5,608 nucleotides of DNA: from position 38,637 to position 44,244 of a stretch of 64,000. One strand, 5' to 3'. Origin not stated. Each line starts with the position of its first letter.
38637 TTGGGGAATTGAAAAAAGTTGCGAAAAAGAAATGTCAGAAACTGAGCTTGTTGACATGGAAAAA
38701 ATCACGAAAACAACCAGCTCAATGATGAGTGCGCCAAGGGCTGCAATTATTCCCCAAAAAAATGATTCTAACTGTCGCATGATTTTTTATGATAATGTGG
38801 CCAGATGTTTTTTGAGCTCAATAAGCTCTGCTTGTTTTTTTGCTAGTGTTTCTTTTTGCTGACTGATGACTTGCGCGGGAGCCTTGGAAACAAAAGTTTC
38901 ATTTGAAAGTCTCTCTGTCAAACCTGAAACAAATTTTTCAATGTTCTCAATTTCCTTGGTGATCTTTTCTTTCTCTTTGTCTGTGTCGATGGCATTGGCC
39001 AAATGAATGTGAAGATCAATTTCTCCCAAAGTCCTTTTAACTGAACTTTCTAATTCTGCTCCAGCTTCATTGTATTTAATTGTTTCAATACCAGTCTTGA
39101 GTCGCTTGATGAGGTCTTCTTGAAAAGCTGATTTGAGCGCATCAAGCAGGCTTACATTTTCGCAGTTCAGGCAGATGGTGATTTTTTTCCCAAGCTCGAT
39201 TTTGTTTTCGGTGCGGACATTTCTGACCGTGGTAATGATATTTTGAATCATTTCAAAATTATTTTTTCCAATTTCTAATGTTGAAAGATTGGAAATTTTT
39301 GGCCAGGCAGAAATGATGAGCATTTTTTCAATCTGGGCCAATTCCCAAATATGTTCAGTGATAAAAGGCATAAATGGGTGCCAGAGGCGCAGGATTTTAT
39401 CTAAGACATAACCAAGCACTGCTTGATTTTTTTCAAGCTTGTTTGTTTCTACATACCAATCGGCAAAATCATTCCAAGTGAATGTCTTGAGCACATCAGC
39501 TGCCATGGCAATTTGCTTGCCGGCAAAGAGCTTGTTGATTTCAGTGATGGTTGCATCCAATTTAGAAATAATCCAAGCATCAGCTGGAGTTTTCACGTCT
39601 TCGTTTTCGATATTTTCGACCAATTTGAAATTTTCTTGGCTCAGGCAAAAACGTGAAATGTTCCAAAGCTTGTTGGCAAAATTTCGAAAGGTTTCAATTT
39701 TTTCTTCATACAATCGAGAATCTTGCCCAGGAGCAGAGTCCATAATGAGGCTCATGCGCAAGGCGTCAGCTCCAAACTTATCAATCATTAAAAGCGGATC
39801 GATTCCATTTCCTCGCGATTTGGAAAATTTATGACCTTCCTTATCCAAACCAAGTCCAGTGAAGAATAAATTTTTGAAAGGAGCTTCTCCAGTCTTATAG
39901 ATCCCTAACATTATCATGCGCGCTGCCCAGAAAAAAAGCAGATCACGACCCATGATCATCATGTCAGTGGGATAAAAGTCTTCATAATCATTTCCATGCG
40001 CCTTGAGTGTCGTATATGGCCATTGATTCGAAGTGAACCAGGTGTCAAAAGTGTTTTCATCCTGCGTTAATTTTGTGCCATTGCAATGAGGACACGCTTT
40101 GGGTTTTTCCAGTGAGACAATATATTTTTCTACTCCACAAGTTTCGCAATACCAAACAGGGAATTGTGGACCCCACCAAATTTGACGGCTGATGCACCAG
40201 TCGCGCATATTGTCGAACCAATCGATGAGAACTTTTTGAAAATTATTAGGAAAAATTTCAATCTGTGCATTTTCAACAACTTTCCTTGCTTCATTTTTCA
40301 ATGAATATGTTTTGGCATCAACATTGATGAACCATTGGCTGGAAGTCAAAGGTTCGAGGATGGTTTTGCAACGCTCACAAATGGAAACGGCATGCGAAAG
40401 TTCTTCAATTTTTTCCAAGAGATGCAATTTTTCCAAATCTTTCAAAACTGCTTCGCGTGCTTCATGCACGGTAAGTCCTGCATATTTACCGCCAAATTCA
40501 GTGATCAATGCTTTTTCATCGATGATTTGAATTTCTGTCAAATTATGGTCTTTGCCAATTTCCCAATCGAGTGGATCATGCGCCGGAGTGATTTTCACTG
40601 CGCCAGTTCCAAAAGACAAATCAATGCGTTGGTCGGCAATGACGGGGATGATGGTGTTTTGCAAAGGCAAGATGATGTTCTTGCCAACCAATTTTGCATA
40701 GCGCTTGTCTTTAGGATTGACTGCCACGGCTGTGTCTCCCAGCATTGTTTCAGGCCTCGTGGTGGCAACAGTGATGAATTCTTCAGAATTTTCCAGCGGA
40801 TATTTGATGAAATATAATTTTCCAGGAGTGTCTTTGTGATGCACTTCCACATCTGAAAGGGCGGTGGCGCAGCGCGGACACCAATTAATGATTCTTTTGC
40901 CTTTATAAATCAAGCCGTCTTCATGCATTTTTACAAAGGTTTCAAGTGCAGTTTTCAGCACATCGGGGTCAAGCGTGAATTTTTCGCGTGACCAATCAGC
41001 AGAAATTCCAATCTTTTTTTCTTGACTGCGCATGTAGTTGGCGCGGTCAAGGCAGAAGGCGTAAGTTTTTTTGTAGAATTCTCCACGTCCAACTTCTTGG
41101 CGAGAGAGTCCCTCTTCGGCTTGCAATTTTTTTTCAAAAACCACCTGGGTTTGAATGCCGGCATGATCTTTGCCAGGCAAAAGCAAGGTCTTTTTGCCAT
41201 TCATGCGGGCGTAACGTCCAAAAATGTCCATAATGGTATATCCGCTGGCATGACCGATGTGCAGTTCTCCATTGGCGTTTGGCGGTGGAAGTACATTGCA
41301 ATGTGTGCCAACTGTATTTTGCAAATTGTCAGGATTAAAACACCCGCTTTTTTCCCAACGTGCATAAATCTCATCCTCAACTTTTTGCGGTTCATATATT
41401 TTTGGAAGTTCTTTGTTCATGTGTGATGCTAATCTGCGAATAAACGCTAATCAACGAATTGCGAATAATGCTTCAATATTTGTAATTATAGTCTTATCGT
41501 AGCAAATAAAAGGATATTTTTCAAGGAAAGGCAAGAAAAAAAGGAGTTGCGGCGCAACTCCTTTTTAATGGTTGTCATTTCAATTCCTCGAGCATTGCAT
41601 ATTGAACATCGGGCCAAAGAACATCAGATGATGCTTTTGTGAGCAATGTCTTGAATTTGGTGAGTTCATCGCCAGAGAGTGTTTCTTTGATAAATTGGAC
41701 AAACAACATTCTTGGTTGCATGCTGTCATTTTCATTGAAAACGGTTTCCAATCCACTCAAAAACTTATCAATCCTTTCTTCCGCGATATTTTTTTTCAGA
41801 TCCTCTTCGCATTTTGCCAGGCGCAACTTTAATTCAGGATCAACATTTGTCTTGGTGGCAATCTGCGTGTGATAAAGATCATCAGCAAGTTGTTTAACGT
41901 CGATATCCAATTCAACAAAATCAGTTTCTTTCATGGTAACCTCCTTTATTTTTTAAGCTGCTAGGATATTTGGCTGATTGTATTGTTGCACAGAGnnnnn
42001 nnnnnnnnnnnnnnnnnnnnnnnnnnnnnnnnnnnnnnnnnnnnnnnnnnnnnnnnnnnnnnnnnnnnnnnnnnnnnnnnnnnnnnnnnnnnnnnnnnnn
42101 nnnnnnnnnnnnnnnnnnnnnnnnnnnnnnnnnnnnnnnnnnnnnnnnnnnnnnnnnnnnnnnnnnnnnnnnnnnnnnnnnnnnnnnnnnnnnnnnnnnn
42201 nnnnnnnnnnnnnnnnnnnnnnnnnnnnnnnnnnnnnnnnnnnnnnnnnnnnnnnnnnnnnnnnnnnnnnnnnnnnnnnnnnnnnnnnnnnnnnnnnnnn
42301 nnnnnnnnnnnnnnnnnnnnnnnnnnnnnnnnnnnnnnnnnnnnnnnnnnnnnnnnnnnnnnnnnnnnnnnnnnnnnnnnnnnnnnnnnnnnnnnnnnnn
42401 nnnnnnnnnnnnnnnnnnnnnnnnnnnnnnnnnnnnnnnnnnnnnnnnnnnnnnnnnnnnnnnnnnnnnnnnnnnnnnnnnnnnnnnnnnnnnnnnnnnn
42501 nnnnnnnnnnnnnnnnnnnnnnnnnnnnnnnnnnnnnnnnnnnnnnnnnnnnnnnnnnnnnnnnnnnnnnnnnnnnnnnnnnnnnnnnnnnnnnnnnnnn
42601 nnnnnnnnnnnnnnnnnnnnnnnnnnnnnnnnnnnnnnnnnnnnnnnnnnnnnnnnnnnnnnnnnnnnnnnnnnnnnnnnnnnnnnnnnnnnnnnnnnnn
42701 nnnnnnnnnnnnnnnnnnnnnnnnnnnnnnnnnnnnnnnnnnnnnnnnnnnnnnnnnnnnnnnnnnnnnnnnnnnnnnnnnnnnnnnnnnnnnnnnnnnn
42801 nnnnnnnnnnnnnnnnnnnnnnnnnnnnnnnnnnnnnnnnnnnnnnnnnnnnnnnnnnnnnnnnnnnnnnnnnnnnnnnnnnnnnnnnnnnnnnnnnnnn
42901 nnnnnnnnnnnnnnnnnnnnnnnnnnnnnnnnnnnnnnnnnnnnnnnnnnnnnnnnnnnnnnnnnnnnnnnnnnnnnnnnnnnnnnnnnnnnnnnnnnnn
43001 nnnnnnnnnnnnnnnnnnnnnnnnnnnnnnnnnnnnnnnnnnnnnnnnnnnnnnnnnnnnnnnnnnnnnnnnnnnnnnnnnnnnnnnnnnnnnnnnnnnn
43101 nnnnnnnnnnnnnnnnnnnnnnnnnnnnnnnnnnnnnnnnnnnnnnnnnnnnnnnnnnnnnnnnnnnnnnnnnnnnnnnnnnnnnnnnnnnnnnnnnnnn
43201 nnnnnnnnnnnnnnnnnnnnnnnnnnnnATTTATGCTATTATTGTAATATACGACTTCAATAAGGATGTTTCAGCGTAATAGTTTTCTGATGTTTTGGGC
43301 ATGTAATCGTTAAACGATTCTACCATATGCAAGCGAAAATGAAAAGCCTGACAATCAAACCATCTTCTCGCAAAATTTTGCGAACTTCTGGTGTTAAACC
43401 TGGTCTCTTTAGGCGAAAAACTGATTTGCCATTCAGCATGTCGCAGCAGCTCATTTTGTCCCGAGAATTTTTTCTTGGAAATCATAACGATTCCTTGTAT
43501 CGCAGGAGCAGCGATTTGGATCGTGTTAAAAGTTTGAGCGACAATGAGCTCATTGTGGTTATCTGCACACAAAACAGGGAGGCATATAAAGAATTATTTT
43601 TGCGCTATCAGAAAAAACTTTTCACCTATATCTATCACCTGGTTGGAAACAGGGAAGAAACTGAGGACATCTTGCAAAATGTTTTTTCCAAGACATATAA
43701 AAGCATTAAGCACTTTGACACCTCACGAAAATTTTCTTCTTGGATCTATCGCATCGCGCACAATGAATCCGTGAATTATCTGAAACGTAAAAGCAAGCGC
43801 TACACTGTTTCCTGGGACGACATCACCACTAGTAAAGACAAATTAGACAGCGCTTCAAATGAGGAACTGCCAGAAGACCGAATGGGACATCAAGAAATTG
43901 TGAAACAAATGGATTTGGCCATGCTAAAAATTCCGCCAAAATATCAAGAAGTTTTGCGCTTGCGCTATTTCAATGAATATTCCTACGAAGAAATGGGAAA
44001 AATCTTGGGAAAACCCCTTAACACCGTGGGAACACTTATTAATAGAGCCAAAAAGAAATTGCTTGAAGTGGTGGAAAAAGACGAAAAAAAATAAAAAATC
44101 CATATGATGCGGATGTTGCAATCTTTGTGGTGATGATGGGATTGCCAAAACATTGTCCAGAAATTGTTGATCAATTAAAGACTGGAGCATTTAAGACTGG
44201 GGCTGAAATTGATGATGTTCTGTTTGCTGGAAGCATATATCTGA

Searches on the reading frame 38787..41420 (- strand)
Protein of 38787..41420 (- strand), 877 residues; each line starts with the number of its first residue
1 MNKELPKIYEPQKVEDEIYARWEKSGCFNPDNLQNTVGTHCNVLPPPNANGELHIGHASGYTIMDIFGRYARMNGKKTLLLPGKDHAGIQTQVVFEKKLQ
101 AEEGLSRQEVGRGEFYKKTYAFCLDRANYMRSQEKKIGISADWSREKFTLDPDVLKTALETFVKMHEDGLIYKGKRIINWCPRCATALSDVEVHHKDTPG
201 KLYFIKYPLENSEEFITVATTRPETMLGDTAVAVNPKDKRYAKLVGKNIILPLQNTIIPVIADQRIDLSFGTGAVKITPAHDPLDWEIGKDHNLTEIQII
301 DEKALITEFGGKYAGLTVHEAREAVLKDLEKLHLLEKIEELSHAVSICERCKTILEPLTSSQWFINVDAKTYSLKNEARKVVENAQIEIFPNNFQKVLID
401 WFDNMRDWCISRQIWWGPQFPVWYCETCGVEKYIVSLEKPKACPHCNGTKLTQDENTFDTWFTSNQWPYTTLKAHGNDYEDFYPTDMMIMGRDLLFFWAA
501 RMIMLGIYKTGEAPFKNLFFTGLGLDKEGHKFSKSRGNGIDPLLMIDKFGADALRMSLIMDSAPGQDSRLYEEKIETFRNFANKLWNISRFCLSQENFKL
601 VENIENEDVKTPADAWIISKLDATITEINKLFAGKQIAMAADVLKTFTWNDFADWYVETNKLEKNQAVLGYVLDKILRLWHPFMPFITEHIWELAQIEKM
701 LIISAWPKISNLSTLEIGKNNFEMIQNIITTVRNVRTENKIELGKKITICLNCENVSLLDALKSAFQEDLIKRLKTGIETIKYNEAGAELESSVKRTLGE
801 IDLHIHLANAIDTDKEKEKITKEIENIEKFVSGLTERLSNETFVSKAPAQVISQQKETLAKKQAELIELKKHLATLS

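Call 73: search_protein_families(library=pfam, max_evalue=0.000001, proteins=[window:38787-41420:-])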
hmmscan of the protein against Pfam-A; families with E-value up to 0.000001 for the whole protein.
window:38787-41420:- (877 aa): 5 families
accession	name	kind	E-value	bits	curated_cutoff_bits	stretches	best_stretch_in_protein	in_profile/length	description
PF00133.28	tRNA-synt_1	-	1.5e-112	376.9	22.7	1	18-569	2-412/414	tRNA synthetases class I (I, L, M and V)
PF08264.19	Anticodon_1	-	5.5e-31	107.9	25.1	1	614-749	1-146/148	Anticodon-binding domain of tRNA ligase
PF09334.17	tRNA-synt_1g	-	7.1e-23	81.4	20.1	2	348-580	169-376/391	tRNA synthetases class I (M)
PF10458.14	Val_tRNA-synt_C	-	5.8e-13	49.3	25.9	1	812-876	1-65/66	Valyl tRNA synthetase tRNA binding arm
PF13603.12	tRNA-synt_1_2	-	3.2e-09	37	25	0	246-303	86-143/185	Leucyl-tRNA synthetase, editing domain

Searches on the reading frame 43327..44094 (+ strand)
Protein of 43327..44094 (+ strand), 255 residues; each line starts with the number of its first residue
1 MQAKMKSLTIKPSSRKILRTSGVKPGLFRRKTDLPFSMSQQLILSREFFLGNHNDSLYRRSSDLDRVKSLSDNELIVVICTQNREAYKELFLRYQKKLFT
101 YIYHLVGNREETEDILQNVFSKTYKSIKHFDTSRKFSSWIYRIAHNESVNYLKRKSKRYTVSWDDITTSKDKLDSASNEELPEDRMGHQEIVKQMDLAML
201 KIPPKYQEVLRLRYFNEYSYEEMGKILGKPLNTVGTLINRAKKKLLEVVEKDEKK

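Call 73: search_protein_families(library=pfam, max_evalue=0.000001, proteins=[window:43327-44094:+])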
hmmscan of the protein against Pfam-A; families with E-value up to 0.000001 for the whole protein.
window:43327-44094:+ (255 aa): 3 families
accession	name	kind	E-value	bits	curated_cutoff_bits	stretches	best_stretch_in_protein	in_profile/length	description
PF04542.20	Sigma70_r2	-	1e-16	60.9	24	1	90-157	1-70/71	Sigma-70 region 2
PF08281.18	Sigma70_r4_2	-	2.1e-14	53.4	25.7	1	194-245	3-54/54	Sigma-70, region 4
PF04545.22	Sigma70_r4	-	1.3e-08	34.6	24.1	1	198-245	1-48/50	Sigma-70, region 4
